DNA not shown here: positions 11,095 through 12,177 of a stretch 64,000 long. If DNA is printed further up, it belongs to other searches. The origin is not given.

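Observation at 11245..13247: A heliorhodopsin gene translationally coupled to an APC-family permease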

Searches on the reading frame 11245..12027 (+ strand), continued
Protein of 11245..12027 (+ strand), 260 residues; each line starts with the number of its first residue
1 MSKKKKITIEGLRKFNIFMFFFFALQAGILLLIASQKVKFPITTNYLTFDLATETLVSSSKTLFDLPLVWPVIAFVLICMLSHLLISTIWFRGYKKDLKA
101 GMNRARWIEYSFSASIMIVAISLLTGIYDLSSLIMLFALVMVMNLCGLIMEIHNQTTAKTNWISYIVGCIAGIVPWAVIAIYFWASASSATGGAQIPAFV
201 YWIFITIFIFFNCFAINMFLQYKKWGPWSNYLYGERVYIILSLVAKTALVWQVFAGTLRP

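Call 16: find_encoding_contigs(protein=P0002, flank=5000, max_places=2)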
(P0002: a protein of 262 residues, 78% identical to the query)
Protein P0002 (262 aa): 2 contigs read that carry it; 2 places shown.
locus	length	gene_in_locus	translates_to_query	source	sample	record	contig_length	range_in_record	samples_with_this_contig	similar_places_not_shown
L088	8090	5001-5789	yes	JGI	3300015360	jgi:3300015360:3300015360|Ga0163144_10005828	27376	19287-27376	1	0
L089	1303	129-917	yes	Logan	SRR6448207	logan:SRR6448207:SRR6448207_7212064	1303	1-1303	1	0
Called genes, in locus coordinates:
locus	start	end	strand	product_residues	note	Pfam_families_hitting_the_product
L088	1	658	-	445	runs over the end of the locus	PF12704:MacB_PCD, PF02687:FtsX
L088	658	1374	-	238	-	PF00005:ABC_tran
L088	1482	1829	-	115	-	-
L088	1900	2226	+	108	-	-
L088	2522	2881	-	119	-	-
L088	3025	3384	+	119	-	PF02325:CCB3_YggT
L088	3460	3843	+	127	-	PF03079:ARD (weak), PF01050:MannoseP_isomer, PF00190:Cupin_1 (weak), PF05899:Cupin_3, PF07883:Cupin_2, PF02311:AraC_binding (weak)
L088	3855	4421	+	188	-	PF00293:NUDIX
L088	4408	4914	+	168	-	-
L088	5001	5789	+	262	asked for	PF18761:Heliorhodopsin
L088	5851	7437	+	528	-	PF11074:DUF2779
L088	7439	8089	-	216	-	?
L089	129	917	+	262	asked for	PF18761:Heliorhodopsin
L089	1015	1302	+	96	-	?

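Call 17: find_encoding_contigs(protein=P0005, flank=5000, max_places=2)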
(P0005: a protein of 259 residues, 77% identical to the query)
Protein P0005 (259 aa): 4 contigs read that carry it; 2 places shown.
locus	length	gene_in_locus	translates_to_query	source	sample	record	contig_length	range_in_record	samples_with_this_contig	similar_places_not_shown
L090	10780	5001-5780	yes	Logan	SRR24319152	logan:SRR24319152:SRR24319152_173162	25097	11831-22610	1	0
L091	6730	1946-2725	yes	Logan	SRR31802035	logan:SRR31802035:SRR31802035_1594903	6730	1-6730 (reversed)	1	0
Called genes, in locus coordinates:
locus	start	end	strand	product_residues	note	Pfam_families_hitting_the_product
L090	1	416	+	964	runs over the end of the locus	PF00133:tRNA-synt_1, PF09334:tRNA-synt_1g (weak), PF08264:Anticodon_1, PF19302:DUF5915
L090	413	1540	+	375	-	PF01098:FTSW_RODA_SPOVE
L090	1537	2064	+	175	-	PF00565:SNase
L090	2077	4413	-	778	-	PF00122:E1-E2_ATPase, PF00702:Hydrolase, PF08282:Hydrolase_3 (weak)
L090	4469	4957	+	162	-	-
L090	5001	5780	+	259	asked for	PF18761:Heliorhodopsin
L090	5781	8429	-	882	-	PF00873:ACR_tran, PF02355:SecD_SecF_C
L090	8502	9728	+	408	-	PF13520:AA_permease_2, PF00324:AA_permease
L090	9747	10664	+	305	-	PF00890:FAD_binding_2 (weak), PF01134:GIDA (weak), PF01266:DAO (faint), PF01946:Thi4 (faint), PF07992:Pyr_redox_2, PF12831:FAD_oxidored (weak), PF13738:Pyr_redox_3, PF00070:Pyr_redox, +1 more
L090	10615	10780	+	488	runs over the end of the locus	PF00326:Peptidase_S9 (faint), PF03583:LIP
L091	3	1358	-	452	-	?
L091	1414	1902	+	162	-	-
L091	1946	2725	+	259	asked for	PF18761:Heliorhodopsin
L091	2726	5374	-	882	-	PF00873:ACR_tran, PF02355:SecD_SecF_C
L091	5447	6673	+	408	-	PF13520:AA_permease_2, PF00324:AA_permease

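Call 18: find_encoding_contigs(protein=P0007, flank=5000, max_places=2)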
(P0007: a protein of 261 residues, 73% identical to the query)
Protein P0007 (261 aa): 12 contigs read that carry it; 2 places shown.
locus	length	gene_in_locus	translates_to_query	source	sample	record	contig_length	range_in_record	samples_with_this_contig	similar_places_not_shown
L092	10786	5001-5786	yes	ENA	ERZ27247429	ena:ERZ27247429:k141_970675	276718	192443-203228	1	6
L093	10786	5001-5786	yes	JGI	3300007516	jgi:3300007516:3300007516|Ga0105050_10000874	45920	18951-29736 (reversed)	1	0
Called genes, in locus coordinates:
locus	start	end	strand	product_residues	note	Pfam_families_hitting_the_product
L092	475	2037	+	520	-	PF00270:DEAD (faint), PF01443:Viral_helicase1 (faint), PF05970:PIF1, PF13245:AAA_19, PF13401:AAA_22 (weak), PF13604:AAA_30, PF21530:Pif1_2B_dom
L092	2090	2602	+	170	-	PF20589:DUF6790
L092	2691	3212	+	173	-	PF04832:SOUL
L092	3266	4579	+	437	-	PF12146:Hydrolase_4 (weak), PF00326:Peptidase_S9 (faint), PF03583:LIP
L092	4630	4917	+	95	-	-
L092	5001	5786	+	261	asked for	PF18761:Heliorhodopsin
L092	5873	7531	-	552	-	PF07690:MFS_1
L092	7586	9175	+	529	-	PF11074:DUF2779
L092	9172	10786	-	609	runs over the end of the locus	PF00009:GTP_EFTU, PF01926:MMR_HSR1 (faint), PF22042:EF-G_D2, PF03144:GTP_EFTU_D2, PF00679:EFG_C, PF21018:BipA_C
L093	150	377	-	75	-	-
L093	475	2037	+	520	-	PF00270:DEAD (faint), PF01443:Viral_helicase1 (faint), PF05970:PIF1, PF13245:AAA_19, PF13401:AAA_22 (weak), PF13604:AAA_30, PF21530:Pif1_2B_dom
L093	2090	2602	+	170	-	PF20589:DUF6790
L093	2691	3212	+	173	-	PF04832:SOUL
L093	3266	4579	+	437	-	PF12146:Hydrolase_4 (weak), PF00326:Peptidase_S9 (faint), PF03583:LIP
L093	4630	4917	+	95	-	-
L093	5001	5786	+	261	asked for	PF18761:Heliorhodopsin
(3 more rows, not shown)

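Call 19: find_related_loci(query=window:11245-12027:+, collection=metagenome_contigs, flank=6000)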
Query window:11245-12027:+ (260 aa) in metagenome_contigs; peptide patterns used: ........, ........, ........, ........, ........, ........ (x = any residue, [..] = any of these).
600 stretches matched a pattern (row limit reached: there are more); 47 encode a relative of the query (tblastn E <= 1e-3); 47 distinct loci.
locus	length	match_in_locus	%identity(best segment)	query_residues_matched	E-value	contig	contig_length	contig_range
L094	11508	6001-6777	96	2-260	1e-166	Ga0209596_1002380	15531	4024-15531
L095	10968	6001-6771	80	4-260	4e-141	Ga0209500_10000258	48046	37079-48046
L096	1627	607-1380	76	4-260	2e-143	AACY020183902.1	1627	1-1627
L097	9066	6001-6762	78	7-260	2e-132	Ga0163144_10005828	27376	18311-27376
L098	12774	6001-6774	77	4-260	4e-130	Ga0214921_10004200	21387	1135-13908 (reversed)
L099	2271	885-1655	75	4-260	2e-136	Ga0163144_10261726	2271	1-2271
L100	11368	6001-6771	72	4-260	3e-128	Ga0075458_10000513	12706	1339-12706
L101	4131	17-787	72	4-260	2e-128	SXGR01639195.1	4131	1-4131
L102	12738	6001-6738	62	12-260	4e-102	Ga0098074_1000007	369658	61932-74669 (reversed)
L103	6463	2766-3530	57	4-260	4e-99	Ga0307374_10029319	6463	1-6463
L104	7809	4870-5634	57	4-260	5e-99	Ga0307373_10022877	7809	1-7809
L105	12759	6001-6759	59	4-260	2e-97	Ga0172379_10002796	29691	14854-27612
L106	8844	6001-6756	58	5-260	1e-96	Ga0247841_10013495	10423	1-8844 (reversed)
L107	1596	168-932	57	3-260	4e-103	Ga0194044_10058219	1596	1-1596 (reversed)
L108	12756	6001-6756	58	5-260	2e-96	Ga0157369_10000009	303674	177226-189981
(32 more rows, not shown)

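Call 20: find_encoding_contigs(protein=P0013, flank=6000, max_places=2)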
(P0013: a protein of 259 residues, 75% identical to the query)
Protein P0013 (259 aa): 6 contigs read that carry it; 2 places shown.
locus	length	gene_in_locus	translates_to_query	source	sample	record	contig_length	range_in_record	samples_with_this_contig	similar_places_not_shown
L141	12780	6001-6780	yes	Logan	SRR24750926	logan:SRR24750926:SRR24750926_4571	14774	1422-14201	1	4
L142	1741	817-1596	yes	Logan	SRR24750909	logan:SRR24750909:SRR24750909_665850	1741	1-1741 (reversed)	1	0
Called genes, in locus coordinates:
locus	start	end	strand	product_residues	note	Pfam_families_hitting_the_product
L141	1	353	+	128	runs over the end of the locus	PF22811:Zn_ribbon_NrdR (weak), PF03477:ATP-cone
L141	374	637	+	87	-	-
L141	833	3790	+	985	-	PF00133:tRNA-synt_1, PF09334:tRNA-synt_1g (weak), PF08264:Anticodon_1, PF19302:DUF5915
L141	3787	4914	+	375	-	PF01098:FTSW_RODA_SPOVE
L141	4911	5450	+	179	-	PF00565:SNase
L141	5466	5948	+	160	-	-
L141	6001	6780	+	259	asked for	PF18761:Heliorhodopsin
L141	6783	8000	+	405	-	PF13520:AA_permease_2, PF00324:AA_permease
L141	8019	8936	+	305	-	PF00890:FAD_binding_2 (weak), PF01134:GIDA (weak), PF01266:DAO (faint), PF01946:Thi4 (faint), PF07992:Pyr_redox_2, PF12831:FAD_oxidored, PF13738:Pyr_redox_3, PF00070:Pyr_redox, +2 more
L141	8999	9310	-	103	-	PF00829:Ribosomal_L21p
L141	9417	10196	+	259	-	PF00142:Fer4_NifH (weak), PF01656:CbiA, PF02374:ArsA_ATPase (weak), PF06564:CBP_BcsQ (weak), PF09140:MipZ (weak), PF10609:ParA, PF13614:AAA_31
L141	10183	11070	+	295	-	PF02195:ParB_N, PF17762:HTH_ParB, PF23552:ParB_C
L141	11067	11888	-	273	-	PF10502:Peptidase_S26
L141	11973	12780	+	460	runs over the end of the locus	?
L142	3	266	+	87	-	?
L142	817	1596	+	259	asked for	PF18761:Heliorhodopsin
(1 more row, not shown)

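Call 21: find_encoding_contigs(protein=P0017, flank=6000, max_places=2)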
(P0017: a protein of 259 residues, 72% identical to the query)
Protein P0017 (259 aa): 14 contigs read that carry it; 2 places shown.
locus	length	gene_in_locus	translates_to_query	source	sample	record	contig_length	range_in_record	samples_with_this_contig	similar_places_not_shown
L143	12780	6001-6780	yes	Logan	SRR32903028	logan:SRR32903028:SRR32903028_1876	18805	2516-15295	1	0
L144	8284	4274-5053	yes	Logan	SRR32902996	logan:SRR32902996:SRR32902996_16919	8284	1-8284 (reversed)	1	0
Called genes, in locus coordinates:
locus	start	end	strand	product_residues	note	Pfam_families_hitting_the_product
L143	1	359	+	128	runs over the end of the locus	PF03477:ATP-cone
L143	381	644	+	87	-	-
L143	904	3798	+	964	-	PF00133:tRNA-synt_1, PF09334:tRNA-synt_1g (weak), PF08264:Anticodon_1, PF19302:DUF5915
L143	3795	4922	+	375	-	PF01098:FTSW_RODA_SPOVE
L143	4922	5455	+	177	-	PF00565:SNase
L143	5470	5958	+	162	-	-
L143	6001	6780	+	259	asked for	PF18761:Heliorhodopsin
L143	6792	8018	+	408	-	PF13520:AA_permease_2, PF00324:AA_permease, PF03845:Spore_permease (weak)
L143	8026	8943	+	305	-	PF00890:FAD_binding_2 (weak), PF01134:GIDA (weak), PF01266:DAO (faint), PF01946:Thi4 (faint), PF07992:Pyr_redox_2, PF12831:FAD_oxidored, PF13738:Pyr_redox_3, PF00070:Pyr_redox, +2 more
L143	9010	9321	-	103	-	PF00829:Ribosomal_L21p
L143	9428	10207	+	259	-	PF00142:Fer4_NifH, PF01656:CbiA, PF02374:ArsA_ATPase (weak), PF06564:CBP_BcsQ, PF09140:MipZ, PF10609:ParA, PF13614:AAA_31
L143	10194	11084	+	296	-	PF02195:ParB_N, PF17762:HTH_ParB, PF23552:ParB_C (weak)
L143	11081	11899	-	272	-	PF10502:Peptidase_S26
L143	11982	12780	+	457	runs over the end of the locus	PF03816:LytR_cpsA_psr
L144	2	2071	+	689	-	?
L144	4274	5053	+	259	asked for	PF18761:Heliorhodopsin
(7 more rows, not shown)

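Call 39: search_protein_families(library=pfam, alignment_id=A2, max_evalue=0.00001)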
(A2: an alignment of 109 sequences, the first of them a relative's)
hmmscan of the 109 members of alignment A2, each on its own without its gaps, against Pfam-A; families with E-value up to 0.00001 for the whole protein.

A. member 1, L003:10786-12003:+ (405 aa): 2 families
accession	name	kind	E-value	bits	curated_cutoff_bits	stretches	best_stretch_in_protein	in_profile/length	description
PF13520.12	AA_permease_2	-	1.1e-43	150.2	27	1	12-399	2-403/427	Amino acid permease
PF00324.27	AA_permease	-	1.1e-22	80.8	24.6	1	17-401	3-421/470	Amino acid permease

B. families by the number of members that match (of 109 scanned): 129 families (the first 25 are shown)
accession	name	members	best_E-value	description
PF05958.17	tRNA_U5-meth_tr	9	3.6e-24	tRNA (Uracil-5-)-methyltransferase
PF07690.21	MFS_1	6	4e-41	Major Facilitator Superfamily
PF13520.12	AA_permease_2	5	1.1e-43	Amino acid permease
PF00324.27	AA_permease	5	6e-32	Amino acid permease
PF02355.23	SecD_SecF_C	4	7.5e-13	Protein export membrane protein SecD/SecF, C-terminal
PF01938.26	TRAM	4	1.9e-09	TRAM domain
PF00873.25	ACR_tran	3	4.4e-88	AcrB/AcrD/AcrF family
PF13561.12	adh_short_C2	3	1.3e-69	Enoyl-(Acyl carrier protein) reductase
PF00106.31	adh_short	3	9.1e-58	short chain dehydrogenase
PF07724.20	AAA_2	3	3.2e-45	AAA domain (Cdc48 subfamily)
PF00005.33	ABC_tran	3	8.1e-44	ABC transporter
PF10431.15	ClpB_D2-small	3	2.5e-24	C-terminal, D2-small domain, of ClpB protein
PF13604.12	AAA_30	3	7.9e-22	AAA domain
PF00293.34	NUDIX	3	5e-18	NUDIX domain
PF07728.20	AAA_5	3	1.1e-17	AAA domain (dynein-related subfamily)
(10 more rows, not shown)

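Call 45: search_protein_families(library=pfam, proteins=[L059:6794-8122:+], max_evalue=0.0001)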
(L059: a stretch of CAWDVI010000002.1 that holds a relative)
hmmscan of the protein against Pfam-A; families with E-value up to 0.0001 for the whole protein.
L059:6794-8122:+ (442 aa): 3 families
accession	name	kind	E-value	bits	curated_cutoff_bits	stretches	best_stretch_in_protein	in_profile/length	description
PF13520.12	AA_permease_2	-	1.1e-35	123.8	27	1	24-403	1-406/427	Amino acid permease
PF00324.27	AA_permease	-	2.2e-25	89.7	24.6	1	30-390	3-396/470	Amino acid permease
PF03845.19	Spore_permease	-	9.9e-09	34.9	23.4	1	24-253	2-228/321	Spore germination protein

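Call 56: search_protein_families(library=pfam, proteins=[L059:3971-4840:+, L059:5367-6002:+, L059:5995-6762:+, L059:8508-9161:-, L059:9485-10201:-, L059:10222-11292:+], max_evalue=0.01)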
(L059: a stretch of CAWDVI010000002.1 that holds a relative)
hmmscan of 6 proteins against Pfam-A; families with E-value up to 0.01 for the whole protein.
L059:3971-4840:+ (289 aa): 0 families

L059:5367-6002:+ (211 aa): 2 families
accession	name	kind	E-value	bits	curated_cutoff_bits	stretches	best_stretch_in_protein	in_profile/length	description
PF13460.12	NAD_binding_10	-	3.3e-24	86.2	27.2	1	12-198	2-183/184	NAD(P)H-binding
PF01370.27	Epimerase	-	0.00018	21.4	20.9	1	12-107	6-113/240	NAD dependent epimerase/dehydratase family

L059:5995-6762:+ (255 aa): 1 family
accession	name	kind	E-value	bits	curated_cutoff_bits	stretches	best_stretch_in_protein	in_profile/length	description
PF18761.7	Heliorhodopsin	-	1.5e-92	309.7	26.7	1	10-253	1-242/242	Heliorhodopsin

L059:8508-9161:- (217 aa): 2 families
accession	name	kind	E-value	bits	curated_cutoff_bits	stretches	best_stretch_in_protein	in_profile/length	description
PF06197.19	DUF998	-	5.4e-19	69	30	1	22-201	6-183/184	Protein of unknown function (DUF998)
PF10277.15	Frag1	-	0.00062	19.8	30.3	1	64-144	57-141/220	Frag1/DRAM/Sfk1 family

L059:9485-10201:- (238 aa): 0 families

L059:10222-11292:+ (356 aa): 1 family
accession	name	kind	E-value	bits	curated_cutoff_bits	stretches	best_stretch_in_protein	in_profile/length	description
PF14240.11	YHYH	-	7.2e-20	72.2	25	2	199-291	2-110/193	YHYH protein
